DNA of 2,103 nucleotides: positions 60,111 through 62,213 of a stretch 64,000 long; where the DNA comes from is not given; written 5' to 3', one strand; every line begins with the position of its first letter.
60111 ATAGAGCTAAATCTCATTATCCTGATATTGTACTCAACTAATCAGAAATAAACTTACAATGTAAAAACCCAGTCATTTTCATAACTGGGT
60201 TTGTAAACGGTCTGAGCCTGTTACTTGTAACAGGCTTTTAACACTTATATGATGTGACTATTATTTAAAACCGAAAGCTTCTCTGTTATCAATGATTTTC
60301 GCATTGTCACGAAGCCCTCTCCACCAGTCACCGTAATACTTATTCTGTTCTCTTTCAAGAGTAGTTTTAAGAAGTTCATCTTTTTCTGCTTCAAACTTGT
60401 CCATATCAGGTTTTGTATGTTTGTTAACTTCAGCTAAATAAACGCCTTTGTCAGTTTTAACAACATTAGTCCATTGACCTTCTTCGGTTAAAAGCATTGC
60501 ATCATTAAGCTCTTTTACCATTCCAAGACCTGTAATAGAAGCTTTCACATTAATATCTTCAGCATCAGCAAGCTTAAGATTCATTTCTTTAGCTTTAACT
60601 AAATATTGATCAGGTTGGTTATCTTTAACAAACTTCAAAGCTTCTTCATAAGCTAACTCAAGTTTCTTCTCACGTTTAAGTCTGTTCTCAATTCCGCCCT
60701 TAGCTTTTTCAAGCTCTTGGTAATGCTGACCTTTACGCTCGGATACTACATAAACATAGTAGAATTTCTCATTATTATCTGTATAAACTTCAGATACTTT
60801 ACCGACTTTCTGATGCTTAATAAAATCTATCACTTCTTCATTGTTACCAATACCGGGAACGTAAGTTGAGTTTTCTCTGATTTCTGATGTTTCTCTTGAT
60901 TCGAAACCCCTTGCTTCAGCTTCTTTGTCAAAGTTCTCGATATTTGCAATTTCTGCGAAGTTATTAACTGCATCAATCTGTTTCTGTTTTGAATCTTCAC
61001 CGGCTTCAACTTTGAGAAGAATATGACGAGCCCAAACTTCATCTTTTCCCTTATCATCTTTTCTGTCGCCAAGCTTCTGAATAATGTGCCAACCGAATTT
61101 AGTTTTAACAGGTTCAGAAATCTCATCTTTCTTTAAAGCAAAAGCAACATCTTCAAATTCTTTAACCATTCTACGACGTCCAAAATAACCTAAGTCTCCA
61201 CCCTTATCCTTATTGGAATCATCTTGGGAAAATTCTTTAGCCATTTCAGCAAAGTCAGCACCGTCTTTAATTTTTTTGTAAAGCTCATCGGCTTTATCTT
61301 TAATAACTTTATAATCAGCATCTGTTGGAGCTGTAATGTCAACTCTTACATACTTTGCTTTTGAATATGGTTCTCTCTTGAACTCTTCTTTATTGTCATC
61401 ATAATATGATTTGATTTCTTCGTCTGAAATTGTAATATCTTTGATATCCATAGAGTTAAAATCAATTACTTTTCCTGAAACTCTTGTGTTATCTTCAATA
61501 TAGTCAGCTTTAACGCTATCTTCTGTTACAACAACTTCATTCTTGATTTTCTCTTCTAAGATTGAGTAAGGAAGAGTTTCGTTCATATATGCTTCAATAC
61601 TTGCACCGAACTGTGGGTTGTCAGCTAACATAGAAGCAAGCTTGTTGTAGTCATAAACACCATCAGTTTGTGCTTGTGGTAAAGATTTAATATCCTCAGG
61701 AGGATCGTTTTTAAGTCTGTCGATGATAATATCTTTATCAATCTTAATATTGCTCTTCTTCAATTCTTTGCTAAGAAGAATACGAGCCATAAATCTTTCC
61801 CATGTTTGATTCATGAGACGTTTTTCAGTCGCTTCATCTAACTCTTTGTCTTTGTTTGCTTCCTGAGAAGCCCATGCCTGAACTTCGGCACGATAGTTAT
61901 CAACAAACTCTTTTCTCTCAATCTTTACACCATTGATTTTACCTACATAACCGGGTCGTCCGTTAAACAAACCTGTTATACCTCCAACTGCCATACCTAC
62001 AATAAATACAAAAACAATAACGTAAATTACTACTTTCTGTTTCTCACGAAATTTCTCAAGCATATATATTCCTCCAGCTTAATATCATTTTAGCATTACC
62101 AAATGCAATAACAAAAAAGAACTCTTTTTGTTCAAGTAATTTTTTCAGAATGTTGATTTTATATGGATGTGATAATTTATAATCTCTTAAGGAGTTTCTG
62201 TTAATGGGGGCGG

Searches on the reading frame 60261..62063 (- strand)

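Call 67: search_protein_families(library=pfam, proteins=[window:60261-62063:-], max_evalue=0.0001)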
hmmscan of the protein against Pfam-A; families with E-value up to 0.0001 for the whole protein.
window:60261-62063:- (600 aa): 5 families
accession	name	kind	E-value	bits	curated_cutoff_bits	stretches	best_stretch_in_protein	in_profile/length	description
PF13616.12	Rotamase_3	-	2.2e-34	118.9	22.5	1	230-330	13-112/116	PPIC-type PPIASE domain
PF00639.27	Rotamase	-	1.8e-29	103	21.7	1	246-329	10-94/97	PPIC-type PPIASE domain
PF13145.12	Rotamase_2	-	5.9e-24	85.6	27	1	212-329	1-104/121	PPIC-type PPIASE domain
PF13623.11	SurA_N_2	-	2.9e-20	73.1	28.5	1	2-146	1-145/145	SurA-like N-terminal domain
PF13624.11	SurA_N_3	-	2.4e-17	63.7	27.2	1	1-151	1-143/162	SurA-like N-terminal domain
